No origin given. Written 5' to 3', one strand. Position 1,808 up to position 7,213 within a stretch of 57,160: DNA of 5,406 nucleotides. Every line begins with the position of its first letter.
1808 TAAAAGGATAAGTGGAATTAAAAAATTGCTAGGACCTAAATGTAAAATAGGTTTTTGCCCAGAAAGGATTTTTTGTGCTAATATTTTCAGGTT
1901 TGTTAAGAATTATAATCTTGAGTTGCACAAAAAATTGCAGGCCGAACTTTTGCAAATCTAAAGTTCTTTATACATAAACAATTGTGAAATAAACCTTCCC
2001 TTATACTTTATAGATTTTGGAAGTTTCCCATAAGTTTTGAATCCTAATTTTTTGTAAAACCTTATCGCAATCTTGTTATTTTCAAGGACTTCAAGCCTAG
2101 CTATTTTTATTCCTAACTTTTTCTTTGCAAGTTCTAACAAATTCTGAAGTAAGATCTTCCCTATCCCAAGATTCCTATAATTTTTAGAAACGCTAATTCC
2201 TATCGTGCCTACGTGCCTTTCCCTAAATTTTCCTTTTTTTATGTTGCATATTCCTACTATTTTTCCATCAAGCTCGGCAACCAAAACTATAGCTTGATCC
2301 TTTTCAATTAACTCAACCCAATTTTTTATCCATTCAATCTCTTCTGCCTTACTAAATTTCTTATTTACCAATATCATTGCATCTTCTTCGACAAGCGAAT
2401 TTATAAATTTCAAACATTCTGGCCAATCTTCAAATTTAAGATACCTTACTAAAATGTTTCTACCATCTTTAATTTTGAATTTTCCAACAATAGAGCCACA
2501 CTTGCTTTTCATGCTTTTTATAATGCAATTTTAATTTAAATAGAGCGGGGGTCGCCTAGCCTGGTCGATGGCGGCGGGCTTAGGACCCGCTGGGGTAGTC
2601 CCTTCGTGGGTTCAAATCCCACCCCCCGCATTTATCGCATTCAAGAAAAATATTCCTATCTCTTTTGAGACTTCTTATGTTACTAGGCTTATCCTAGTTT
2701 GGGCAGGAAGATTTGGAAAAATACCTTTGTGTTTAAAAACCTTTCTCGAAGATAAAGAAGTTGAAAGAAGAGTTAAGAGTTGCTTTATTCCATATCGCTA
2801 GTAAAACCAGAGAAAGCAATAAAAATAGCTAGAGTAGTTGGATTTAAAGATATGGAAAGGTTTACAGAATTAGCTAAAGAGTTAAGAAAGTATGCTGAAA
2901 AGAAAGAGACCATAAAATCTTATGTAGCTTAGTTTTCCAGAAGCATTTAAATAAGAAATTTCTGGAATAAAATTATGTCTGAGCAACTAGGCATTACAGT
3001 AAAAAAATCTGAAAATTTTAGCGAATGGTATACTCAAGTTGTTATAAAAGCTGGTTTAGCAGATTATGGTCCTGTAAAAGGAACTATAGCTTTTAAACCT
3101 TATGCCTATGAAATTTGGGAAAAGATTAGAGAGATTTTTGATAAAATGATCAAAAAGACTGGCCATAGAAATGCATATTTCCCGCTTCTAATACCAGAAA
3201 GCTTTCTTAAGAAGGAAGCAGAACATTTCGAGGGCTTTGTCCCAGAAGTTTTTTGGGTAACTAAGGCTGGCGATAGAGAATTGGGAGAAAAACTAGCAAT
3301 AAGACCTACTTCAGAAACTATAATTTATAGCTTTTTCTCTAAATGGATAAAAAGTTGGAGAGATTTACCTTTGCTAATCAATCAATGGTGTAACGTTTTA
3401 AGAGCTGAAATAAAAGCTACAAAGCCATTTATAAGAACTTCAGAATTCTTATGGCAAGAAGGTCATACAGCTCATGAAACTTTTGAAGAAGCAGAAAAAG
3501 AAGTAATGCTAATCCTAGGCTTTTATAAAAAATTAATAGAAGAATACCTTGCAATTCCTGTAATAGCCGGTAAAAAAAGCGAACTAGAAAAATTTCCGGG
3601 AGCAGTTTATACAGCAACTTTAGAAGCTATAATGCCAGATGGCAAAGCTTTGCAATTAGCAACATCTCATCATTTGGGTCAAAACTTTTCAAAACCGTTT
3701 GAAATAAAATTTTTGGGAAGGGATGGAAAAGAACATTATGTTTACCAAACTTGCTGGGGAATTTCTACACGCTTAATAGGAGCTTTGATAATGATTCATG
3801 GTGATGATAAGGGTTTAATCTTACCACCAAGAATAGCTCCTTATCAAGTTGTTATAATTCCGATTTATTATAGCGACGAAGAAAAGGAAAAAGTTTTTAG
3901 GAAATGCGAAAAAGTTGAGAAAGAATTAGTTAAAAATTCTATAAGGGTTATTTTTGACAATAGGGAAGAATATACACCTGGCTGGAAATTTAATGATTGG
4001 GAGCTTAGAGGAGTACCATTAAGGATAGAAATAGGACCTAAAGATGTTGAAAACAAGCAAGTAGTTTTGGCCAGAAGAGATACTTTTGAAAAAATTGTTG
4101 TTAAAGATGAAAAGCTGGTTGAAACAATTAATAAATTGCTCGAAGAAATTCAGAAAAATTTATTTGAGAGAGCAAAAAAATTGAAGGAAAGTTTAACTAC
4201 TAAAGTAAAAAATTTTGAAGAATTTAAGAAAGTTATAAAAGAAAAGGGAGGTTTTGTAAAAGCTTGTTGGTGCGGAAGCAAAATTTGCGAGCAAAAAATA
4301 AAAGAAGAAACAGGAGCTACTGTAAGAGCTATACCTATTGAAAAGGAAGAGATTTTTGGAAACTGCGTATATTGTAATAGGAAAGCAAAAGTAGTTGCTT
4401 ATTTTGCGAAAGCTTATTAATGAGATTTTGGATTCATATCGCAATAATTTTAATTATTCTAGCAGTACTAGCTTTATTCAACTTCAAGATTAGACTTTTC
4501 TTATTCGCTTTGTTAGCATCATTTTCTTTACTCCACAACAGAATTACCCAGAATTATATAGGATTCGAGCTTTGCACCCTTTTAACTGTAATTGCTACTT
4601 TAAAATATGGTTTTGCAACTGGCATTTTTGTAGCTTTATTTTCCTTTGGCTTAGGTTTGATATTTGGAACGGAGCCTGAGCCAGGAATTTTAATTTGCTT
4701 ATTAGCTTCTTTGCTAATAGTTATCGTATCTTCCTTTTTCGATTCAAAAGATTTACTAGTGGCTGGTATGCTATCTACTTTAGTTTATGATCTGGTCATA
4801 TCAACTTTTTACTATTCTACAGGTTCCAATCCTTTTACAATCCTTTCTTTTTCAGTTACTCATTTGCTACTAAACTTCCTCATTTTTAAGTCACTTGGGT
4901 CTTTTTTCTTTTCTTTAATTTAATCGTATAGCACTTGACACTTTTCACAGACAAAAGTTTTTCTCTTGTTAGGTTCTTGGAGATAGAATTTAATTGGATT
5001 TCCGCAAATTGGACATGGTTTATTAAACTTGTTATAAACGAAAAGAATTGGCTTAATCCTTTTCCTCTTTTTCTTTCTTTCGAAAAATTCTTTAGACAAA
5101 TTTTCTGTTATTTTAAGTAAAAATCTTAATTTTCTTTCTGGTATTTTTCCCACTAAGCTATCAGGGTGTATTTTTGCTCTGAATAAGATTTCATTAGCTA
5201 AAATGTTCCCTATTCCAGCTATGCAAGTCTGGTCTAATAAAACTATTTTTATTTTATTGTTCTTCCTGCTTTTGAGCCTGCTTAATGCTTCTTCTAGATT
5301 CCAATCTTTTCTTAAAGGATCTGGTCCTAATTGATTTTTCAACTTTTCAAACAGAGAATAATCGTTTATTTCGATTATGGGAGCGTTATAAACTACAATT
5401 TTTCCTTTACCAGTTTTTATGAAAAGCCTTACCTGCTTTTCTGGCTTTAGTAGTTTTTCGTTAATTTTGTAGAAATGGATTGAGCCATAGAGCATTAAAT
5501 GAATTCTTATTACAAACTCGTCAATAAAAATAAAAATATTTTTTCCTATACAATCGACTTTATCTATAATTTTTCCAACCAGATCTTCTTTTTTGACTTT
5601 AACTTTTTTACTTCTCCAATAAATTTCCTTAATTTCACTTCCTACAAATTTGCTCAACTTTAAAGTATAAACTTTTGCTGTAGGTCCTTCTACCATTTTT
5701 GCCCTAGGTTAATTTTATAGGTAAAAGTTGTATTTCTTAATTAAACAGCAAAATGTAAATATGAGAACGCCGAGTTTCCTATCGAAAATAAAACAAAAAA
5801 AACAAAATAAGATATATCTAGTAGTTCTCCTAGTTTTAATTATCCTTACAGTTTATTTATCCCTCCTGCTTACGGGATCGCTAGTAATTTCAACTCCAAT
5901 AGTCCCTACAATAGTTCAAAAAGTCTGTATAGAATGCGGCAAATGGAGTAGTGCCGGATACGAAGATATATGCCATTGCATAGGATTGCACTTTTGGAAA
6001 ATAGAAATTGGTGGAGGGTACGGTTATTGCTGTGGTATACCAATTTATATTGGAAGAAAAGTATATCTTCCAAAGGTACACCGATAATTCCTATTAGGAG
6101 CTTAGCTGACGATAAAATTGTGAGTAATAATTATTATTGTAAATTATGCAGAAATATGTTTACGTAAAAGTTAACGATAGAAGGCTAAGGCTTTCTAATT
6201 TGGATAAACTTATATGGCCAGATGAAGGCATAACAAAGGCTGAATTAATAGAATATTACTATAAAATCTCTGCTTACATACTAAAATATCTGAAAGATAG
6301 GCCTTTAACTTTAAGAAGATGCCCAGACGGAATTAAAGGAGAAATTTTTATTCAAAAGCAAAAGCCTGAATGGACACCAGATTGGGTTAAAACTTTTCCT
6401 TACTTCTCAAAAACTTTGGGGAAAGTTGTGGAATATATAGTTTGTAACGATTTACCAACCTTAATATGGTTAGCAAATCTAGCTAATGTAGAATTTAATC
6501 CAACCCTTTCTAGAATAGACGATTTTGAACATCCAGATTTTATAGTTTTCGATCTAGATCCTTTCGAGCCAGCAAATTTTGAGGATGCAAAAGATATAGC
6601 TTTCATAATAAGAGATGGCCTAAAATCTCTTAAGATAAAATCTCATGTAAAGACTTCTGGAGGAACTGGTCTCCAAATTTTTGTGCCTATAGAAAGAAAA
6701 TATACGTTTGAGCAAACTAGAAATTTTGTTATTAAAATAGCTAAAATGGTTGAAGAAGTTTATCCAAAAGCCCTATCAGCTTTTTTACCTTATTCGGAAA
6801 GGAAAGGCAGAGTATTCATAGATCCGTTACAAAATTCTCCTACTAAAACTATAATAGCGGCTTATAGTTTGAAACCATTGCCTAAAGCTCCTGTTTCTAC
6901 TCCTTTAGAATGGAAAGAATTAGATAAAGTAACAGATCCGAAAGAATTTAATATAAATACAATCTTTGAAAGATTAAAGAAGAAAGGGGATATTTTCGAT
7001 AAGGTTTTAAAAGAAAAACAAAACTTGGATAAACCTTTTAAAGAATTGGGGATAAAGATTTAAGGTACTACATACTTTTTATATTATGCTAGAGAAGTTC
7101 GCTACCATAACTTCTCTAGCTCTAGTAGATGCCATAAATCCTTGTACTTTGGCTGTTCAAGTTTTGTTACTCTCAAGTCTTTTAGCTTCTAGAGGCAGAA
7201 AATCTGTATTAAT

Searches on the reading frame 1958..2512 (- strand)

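Call 58: search_protein_families(library=pfam, proteins=[window:1958-2512:-], max_evalue=0.00001)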
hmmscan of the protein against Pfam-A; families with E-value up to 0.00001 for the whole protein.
window:1958-2512:- (184 aa): 5 families
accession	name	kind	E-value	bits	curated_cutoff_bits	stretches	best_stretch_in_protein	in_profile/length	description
PF00583.31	Acetyltransf_1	-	5e-22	78.8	20.7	1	54-158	13-116/116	Acetyltransferase (GNAT) family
PF13508.13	Acetyltransf_7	-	4.2e-17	62.7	27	1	73-159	2-83/84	Acetyltransferase (GNAT) domain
PF13420.13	Acetyltransf_4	-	1.5e-13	51.5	24.3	1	50-176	25-152/155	Acetyltransferase (GNAT) domain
PF13673.13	Acetyltransf_10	-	7e-12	45.9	23.6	1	63-162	20-111/128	Acetyltransferase (GNAT) domain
PF13302.13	Acetyltransf_3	-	1.8e-10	42.1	25.4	1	21-159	3-138/138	Acetyltransferase (GNAT) domain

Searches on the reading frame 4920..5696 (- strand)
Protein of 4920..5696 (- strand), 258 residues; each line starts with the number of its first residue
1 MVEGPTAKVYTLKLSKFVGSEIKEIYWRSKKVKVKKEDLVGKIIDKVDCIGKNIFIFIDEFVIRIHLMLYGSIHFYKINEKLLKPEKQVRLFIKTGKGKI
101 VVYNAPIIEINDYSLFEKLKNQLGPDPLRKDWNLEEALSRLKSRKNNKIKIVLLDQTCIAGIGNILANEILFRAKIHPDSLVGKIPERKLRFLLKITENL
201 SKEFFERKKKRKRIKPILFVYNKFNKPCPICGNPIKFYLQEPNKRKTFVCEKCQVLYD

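Call 58: search_protein_families(library=pfam, proteins=[window:4920-5696:-], max_evalue=0.00001)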
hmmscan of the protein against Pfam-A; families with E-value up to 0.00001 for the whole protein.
window:4920-5696:- (258 aa): 2 families
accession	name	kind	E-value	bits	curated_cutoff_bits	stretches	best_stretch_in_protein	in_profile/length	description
PF06831.19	H2TH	-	3.3e-20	72.3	34.7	1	123-207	1-84/93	Formamidopyrimidine-DNA glycosylase H2TH domain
PF01149.29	Fapy_DNA_glyco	-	3.7e-06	28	25.5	1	1-104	1-109/117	Formamidopyrimidine-DNA glycosylase N-terminal domain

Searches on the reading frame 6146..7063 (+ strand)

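Call 58: search_protein_families(library=pfam, proteins=[window:6146-7063:+], max_evalue=0.00001)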
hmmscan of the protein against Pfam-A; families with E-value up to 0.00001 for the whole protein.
window:6146-7063:+ (305 aa): 1 family
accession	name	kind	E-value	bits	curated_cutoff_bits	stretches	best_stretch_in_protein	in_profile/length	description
PF21686.3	LigD_Prim-Pol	-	1.1e-84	284.4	27.4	1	30-284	1-254/254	LigD, primase-polymerase domain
